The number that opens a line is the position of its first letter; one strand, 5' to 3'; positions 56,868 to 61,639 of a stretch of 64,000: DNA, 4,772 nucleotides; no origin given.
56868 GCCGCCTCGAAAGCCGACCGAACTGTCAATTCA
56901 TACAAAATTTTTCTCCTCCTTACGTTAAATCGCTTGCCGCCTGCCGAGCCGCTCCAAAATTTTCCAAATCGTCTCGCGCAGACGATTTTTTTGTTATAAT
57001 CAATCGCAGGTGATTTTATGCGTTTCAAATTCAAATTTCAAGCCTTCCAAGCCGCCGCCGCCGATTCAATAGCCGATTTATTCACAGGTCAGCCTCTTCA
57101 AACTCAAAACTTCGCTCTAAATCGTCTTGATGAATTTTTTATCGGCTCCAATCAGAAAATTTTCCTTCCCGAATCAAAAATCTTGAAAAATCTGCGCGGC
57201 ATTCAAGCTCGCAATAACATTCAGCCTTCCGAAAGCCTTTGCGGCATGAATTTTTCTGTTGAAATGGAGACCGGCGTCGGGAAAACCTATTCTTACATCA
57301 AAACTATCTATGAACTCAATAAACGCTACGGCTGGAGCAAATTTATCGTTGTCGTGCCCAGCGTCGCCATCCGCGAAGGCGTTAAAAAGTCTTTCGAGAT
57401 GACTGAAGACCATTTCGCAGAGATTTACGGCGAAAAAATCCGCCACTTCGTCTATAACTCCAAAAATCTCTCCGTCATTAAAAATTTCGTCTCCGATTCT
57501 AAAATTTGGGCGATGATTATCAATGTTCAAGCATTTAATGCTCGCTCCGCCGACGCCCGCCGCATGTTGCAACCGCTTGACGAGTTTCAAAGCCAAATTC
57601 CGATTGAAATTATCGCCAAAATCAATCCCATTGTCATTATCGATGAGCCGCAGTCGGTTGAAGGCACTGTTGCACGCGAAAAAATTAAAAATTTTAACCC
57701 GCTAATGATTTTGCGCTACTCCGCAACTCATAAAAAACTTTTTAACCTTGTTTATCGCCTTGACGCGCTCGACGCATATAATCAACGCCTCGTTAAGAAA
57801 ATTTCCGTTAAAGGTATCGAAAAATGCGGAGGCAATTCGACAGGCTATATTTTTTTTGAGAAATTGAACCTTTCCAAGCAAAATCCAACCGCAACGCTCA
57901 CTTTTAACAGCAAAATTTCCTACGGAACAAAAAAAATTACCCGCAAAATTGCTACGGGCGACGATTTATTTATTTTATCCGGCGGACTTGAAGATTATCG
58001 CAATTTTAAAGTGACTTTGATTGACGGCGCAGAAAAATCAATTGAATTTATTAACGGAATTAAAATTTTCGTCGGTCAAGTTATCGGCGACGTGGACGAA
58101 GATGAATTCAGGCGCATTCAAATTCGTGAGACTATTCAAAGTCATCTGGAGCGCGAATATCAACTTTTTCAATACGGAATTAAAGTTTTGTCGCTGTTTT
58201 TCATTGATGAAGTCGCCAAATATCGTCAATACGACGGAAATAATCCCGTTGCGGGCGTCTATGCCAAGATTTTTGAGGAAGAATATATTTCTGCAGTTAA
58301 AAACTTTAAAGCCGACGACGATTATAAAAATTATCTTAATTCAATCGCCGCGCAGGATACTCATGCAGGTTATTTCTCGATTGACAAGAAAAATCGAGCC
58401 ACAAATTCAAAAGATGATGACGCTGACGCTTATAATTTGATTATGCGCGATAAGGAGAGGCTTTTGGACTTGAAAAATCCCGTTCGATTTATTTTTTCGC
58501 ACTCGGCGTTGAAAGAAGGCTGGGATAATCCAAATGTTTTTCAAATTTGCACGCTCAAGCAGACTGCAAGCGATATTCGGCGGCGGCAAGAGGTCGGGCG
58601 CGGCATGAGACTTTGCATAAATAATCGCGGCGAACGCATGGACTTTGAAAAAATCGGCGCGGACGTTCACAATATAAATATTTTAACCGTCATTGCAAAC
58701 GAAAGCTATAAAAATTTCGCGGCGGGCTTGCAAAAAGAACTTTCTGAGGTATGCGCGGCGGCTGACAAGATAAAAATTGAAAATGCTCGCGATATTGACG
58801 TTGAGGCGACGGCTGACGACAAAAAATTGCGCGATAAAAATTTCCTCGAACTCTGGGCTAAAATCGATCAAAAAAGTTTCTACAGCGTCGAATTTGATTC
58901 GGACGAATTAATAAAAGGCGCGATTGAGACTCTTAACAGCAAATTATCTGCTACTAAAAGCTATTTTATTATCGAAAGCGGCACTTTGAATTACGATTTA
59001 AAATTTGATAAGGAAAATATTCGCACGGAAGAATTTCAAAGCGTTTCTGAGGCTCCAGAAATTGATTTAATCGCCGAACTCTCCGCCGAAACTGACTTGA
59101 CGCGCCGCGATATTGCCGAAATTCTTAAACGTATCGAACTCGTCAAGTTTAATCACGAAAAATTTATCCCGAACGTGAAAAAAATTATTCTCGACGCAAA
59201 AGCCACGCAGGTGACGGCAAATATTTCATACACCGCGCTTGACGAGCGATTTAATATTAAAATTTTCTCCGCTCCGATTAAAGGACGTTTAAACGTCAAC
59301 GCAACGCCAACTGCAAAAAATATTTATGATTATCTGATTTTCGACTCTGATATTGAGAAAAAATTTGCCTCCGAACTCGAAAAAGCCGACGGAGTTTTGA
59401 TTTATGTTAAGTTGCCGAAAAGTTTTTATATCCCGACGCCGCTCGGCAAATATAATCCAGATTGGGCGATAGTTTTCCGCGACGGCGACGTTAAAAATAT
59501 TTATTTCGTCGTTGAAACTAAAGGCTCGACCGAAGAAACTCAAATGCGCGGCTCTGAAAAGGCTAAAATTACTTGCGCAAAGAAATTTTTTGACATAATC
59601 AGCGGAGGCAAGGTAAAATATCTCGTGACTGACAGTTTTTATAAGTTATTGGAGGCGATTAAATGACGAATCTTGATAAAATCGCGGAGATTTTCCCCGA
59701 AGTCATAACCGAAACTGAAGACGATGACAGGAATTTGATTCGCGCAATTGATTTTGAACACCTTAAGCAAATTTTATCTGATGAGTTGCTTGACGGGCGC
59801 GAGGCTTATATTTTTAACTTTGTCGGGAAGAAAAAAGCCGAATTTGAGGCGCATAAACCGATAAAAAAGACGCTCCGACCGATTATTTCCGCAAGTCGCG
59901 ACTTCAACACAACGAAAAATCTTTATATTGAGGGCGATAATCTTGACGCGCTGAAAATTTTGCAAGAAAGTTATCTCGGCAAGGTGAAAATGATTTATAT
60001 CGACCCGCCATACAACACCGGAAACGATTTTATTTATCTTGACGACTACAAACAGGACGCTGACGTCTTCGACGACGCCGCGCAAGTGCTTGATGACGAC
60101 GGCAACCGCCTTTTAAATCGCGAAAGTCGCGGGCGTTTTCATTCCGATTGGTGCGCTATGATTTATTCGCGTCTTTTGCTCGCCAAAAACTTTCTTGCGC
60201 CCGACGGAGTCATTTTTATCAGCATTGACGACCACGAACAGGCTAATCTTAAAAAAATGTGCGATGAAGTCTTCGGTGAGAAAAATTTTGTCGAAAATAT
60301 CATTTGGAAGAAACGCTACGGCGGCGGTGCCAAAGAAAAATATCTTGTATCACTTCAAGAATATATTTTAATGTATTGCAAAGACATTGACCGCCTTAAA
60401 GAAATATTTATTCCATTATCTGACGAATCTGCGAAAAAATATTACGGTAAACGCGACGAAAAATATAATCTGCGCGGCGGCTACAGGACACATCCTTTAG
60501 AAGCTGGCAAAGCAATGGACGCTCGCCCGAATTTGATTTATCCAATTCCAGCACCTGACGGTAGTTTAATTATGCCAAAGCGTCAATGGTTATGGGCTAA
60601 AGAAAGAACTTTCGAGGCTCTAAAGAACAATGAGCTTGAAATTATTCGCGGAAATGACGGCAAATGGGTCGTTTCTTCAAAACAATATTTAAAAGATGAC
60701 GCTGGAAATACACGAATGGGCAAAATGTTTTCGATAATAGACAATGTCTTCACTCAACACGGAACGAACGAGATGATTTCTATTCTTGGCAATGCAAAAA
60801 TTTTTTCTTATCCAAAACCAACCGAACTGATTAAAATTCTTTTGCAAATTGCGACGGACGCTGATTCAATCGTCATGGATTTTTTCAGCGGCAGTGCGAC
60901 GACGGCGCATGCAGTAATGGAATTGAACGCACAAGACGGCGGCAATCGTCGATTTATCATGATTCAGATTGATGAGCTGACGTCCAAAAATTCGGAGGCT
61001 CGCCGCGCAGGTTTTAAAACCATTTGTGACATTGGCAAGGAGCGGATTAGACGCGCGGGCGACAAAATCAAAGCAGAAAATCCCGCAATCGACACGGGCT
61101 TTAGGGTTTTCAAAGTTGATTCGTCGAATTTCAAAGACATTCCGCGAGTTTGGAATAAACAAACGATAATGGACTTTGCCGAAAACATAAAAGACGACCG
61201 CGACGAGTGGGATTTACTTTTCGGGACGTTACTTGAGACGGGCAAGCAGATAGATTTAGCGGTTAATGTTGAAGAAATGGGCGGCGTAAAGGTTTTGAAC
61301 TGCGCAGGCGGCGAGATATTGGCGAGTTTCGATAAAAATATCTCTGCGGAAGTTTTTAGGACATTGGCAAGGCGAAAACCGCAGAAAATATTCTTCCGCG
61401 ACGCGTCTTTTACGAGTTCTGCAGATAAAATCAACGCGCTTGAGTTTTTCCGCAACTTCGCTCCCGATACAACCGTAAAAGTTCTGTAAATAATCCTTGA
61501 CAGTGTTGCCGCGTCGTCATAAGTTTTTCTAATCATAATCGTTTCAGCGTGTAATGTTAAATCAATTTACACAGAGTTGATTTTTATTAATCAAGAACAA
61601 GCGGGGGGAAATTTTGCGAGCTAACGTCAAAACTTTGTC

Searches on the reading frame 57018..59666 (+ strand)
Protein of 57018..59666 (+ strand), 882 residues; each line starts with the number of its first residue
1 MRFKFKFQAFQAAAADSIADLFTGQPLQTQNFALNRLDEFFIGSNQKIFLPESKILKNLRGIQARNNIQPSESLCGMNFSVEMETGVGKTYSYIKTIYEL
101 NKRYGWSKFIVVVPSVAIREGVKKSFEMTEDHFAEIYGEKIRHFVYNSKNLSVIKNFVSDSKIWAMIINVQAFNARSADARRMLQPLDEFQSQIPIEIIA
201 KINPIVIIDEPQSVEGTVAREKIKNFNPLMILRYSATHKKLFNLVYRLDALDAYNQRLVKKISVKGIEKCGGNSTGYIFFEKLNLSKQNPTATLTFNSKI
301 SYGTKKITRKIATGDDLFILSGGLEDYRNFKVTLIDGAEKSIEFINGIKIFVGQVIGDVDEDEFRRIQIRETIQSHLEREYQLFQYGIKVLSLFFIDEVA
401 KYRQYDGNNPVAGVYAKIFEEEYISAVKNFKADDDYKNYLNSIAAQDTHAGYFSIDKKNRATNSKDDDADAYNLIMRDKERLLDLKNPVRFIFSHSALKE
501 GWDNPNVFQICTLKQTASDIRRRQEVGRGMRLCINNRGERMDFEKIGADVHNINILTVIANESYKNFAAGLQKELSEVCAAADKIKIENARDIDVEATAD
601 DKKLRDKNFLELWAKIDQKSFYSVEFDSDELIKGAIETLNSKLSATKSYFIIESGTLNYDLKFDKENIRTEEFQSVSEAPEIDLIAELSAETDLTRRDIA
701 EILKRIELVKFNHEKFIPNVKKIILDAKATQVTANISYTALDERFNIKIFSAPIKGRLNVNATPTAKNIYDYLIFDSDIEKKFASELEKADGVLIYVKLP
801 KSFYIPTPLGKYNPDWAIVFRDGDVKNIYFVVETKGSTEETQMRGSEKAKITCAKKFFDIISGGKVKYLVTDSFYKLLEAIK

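Call 3: search_protein_families(library=pfam, proteins=[window:57018-59666:+], max_evalue=0.01)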
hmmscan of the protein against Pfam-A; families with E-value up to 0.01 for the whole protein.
window:57018-59666:+ (882 aa): 3 families
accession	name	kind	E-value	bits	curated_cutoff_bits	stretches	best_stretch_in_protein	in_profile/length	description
PF19778.5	RE_endonuc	-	1.6e-35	121.6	23.4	1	767-870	2-104/108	Endonuclease domain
PF04851.21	ResIII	-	4.8e-13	49.8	22.5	1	78-239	25-163/164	Type III restriction enzyme, res subunit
PF00270.35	DEAD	-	0.00038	20.7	26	1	76-151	14-85/167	DEAD/DEAH box helicase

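Call 54: search_protein_families(library=padloc, proteins=[window:57018-59666:+], max_evalue=0.001)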
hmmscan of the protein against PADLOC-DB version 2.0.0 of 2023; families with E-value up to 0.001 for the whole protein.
window:57018-59666:+ (882 aa): 5 families
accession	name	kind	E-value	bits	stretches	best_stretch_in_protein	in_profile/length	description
PDLC03647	REase_III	-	1.4e-261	868.9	2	1-581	1-592/989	Type III restriction enzyme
PDLC03649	REase_III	-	2.3e-95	318.4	2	8-574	11-572/973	Type III restriction enzyme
PDLC03650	REase_III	-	2.5e-08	30.8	1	482-542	371-431/898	Type III restriction enzyme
PDLC03648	REase_III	-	8.1e-08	28.8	1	494-539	316-361/871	Type III restriction enzyme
PDLC03653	REase_III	-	9.5e-08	28.6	0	481-532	418-469/883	Type III restriction enzyme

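Call 55: search_protein_families(library=ncbifam, proteins=[window:57018-59666:+], max_evalue=0.001)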
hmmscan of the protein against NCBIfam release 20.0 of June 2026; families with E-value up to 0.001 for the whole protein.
window:57018-59666:+ (882 aa): 2 families
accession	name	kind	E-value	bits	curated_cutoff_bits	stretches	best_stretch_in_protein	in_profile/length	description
NF012027.0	PRK15483.1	equivalog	4.2e-105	352.6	564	2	2-580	2-585/986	type III restriction-modification system endonuclease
NF046055.1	restr_BPTD_3080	equivalog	1.3e-10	39.9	800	1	432-843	527-929/970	BPTD_3080 family restriction endonuclease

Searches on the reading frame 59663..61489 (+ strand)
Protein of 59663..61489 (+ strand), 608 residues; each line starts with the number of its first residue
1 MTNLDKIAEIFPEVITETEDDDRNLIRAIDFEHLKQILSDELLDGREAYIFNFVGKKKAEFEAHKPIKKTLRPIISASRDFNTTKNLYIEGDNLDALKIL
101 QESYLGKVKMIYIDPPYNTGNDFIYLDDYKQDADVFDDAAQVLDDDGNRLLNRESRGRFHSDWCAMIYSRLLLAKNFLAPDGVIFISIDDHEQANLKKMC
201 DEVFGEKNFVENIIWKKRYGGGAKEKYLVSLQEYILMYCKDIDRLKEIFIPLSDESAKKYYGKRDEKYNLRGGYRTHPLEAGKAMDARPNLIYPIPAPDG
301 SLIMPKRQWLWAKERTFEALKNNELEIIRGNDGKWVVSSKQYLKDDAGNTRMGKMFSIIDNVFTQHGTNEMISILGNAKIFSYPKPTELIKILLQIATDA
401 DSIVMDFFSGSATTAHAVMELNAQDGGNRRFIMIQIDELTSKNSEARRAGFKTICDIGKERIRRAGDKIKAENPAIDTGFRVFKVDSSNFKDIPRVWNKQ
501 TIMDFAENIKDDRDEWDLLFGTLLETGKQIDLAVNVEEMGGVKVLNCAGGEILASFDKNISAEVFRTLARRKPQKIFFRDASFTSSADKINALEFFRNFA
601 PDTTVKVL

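Call 3: search_protein_families(library=pfam, proteins=[window:59663-61489:+], max_evalue=0.01)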
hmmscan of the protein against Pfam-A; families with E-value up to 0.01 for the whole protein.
window:59663-61489:+ (608 aa): 1 family
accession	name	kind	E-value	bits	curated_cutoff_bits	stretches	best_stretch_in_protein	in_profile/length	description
PF01555.25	N6_N4_Mtase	-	1.2e-34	120.6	26.7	1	108-438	1-213/221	DNA methylase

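Call 54: search_protein_families(library=padloc, proteins=[window:59663-61489:+], max_evalue=0.001)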
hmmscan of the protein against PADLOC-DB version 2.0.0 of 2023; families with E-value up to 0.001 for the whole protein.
window:59663-61489:+ (608 aa): 30 families (the best 25 are shown)
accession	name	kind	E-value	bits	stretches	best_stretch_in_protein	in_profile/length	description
PDLC03634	MTase_III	-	5.3e-196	651.2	1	2-607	15-620/621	Type III methyltransferase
PDLC03641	MTase_III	-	2.4e-119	397.7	1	3-488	18-500/657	Type III methyltransferase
PDLC03637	MTase_III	-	9.2e-111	369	1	3-487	50-506/513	Type III methyltransferase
PDLC03644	MTase_III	-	8.7e-92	306.6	1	50-448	3-393/542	Type III methyltransferase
PDLC03642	MTase_III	-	3.5e-67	225.3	1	83-437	80-398/528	Type III methyltransferase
PDLC03640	MTase_III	-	6.7e-65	217.7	2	84-253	42-212/654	Type III methyltransferase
PDLC03639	MTase_III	-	6.4e-53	178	2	83-315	85-291/639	Type III methyltransferase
PDLC03636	MTase_III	-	1.1e-47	161.1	2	160-441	93-398/575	Type III methyltransferase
PDLC03635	MTase_III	-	3.2e-42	143.1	2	160-424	265-554/708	Type III methyltransferase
PDLC03354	MTase_II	-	9e-34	115.2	1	85-423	60-363/425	Type II methyltransferase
PDLC03643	MTase_III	-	1.1e-33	115.1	1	167-445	1-275/465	Type III methyltransferase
PDLC03646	MTase_III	-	1e-31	107.7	3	290-447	683-835/1057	Type III methyltransferase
PDLC03278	MTase_II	-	2.6e-31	107.4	2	339-446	250-350/390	Type II methyltransferase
PDLC03638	MTase_III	-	2.5e-28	96.9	2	160-418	428-653/816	Type III methyltransferase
PDLC03645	MTase_III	-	2e-24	83.7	2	358-451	443-538/709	Type III methyltransferase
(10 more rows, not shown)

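Call 55: search_protein_families(library=ncbifam, proteins=[window:59663-61489:+], max_evalue=0.001)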
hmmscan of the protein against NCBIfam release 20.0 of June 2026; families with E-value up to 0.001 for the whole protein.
window:59663-61489:+ (608 aa): 2 families
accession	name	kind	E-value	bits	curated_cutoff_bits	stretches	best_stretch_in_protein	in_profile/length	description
NF008572.0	PRK11524.1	equivalog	1.3e-11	44.1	292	1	80-153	9-78/294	adenine-specific DNA-methyltransferase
NF050803.1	DnaMtaseCcrMCaul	equivalog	2.7e-06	26.5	830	0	376-452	181-251/350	adenine-specific DNA-methyltransferase CcrM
